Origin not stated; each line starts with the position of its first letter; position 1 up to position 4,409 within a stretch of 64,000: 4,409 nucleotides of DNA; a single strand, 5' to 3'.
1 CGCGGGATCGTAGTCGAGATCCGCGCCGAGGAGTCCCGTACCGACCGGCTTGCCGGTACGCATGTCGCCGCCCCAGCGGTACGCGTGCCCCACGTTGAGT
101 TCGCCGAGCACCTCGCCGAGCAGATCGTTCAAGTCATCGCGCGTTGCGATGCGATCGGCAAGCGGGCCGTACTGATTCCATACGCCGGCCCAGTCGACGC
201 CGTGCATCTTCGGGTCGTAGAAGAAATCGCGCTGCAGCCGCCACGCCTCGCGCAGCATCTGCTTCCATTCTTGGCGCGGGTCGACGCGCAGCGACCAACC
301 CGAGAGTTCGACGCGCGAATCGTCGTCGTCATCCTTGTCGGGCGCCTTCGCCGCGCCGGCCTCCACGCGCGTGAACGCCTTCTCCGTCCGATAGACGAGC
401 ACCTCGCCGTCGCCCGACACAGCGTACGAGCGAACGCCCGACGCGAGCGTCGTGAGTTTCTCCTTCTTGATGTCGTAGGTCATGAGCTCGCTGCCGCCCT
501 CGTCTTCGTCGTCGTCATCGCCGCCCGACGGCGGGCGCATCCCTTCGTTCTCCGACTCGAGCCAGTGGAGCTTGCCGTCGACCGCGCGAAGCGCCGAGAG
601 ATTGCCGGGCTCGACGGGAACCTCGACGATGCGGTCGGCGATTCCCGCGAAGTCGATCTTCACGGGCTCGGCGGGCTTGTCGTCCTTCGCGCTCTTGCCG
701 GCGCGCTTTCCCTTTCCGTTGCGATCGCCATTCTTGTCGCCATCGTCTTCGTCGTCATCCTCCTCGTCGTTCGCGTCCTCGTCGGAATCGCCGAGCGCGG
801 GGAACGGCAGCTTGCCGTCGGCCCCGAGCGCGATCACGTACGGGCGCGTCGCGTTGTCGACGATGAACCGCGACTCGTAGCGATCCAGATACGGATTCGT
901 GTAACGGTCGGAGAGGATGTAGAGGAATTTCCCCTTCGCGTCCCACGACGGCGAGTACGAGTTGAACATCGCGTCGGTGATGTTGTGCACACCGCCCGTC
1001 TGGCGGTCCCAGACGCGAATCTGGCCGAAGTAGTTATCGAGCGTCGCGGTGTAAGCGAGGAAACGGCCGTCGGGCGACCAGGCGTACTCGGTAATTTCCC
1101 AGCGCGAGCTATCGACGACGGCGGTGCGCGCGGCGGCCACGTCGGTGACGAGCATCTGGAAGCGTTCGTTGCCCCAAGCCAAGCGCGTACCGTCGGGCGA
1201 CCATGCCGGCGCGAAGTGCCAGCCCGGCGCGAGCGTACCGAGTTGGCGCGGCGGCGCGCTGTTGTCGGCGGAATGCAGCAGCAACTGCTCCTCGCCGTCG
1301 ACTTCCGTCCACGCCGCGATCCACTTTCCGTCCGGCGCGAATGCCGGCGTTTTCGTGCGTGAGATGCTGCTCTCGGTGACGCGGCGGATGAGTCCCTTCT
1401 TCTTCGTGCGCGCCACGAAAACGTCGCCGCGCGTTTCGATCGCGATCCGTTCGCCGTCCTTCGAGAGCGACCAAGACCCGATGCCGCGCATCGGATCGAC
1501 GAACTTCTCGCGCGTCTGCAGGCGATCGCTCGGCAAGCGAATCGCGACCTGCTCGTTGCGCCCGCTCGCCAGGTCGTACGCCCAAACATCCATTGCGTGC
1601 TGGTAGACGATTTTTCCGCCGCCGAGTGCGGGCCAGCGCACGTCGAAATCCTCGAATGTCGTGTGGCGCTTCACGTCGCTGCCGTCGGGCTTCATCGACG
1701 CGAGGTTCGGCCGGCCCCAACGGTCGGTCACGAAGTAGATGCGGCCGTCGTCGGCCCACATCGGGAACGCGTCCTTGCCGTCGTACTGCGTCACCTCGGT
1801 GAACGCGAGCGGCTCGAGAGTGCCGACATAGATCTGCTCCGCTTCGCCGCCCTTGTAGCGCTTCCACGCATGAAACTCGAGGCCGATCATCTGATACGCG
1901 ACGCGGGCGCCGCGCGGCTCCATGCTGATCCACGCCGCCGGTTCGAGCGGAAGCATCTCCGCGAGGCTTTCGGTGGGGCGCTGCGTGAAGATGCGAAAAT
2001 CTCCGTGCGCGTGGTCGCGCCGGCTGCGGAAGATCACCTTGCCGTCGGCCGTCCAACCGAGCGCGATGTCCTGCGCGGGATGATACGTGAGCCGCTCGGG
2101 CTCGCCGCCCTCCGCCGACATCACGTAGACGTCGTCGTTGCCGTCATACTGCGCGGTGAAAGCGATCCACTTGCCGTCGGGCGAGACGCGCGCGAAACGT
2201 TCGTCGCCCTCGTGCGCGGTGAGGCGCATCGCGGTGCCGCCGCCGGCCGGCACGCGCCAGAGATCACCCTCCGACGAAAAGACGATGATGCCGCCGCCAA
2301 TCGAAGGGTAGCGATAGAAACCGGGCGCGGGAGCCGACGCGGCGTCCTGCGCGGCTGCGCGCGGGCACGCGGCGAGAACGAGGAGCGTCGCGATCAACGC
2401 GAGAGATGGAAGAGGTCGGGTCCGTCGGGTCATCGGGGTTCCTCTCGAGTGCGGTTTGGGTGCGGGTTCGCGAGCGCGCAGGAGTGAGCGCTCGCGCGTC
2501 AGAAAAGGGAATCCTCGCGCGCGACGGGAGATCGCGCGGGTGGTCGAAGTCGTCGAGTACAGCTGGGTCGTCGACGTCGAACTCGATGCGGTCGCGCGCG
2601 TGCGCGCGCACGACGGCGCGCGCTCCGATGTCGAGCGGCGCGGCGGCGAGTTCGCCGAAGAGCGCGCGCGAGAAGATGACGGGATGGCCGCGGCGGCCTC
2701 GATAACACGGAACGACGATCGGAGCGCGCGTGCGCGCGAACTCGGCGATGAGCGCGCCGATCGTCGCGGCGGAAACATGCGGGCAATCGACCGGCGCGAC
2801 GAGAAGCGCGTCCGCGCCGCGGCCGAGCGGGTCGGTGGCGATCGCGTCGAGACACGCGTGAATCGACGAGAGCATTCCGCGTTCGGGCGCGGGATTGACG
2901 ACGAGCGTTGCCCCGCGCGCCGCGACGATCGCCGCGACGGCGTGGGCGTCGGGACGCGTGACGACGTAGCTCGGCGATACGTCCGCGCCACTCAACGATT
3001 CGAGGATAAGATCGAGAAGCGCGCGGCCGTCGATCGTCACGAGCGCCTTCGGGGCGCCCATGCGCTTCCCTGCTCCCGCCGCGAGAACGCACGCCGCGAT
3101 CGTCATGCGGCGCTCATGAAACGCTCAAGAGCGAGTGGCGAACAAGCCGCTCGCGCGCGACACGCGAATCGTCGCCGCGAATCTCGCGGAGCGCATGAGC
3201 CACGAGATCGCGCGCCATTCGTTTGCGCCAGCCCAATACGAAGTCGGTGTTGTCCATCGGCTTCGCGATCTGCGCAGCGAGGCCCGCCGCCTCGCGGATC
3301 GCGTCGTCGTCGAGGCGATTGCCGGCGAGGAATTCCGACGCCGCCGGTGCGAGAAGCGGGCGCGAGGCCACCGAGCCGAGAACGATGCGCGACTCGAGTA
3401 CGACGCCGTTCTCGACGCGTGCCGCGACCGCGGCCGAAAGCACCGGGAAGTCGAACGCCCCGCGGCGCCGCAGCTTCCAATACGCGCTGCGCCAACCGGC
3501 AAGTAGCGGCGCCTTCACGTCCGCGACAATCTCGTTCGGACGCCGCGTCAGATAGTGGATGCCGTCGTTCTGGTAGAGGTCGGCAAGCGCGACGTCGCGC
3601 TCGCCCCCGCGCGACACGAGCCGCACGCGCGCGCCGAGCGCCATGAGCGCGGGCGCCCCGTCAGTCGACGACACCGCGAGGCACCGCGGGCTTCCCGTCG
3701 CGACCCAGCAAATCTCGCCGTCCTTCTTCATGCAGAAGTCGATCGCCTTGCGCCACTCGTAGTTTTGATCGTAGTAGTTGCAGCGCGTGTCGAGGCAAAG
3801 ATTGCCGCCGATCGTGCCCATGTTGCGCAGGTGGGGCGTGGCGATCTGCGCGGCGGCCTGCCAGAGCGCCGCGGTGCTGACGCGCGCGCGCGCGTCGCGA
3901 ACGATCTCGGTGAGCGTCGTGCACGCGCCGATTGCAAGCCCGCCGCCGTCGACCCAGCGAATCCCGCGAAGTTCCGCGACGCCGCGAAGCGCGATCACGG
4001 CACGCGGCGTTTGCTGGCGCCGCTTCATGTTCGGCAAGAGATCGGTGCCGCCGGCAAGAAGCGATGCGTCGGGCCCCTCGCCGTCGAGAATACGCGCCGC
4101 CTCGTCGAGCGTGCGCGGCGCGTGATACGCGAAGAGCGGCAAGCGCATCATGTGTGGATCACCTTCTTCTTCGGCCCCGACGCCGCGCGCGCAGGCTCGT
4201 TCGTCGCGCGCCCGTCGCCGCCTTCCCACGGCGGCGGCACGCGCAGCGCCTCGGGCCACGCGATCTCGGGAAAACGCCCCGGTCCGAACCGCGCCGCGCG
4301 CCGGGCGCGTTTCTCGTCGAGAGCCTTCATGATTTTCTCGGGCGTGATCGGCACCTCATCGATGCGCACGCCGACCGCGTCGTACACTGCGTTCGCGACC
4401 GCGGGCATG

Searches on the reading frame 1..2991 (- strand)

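Call 51: search_protein_families(library=pfam, proteins=[window:1-2991:-], max_evalue=0.0001)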
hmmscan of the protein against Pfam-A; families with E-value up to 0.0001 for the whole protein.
window:1-2991:- (997 aa): 5 families
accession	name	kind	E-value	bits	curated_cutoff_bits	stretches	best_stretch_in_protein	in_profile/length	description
PF07676.18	PD40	-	2.9e-33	113.6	20.9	1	255-290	2-38/38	WD40-like Beta Propeller Repeat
PF14684.11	Tricorn_C1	-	2.4e-25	88.6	24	1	905-963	1-59/59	Tricorn protease C1 domain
PF25174.1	Beta-prop_THOC3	-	1.9e-12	47.2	305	1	590-690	89-186/272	THOC3 beta-propeller domain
PF23414.1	Beta-prop_EML_2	-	4.8e-07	29.9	90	0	595-698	45-147/266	Echinoderm microtubule-associated protein second beta-propeller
PF00930.27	DPPIV_N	-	5.6e-06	25.8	22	0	239-312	20-89/354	Dipeptidyl peptidase IV (DPP IV) N-terminal region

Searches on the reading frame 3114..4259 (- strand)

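Call 51: search_protein_families(library=pfam, proteins=[window:3114-4259:-], max_evalue=0.0001)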
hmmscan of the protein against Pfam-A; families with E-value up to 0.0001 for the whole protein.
window:3114-4259:- (381 aa): 2 families
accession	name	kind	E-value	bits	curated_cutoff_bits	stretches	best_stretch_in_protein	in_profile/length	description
PF00941.27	FAD_binding_5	-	1.5e-39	135.9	27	1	43-252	3-169/170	FAD binding domain in molybdopterin dehydrogenase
PF03450.22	CO_deh_flav_C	-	3.1e-16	59.8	25.5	1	259-359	2-101/102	CO dehydrogenase flavoprotein C-terminal domain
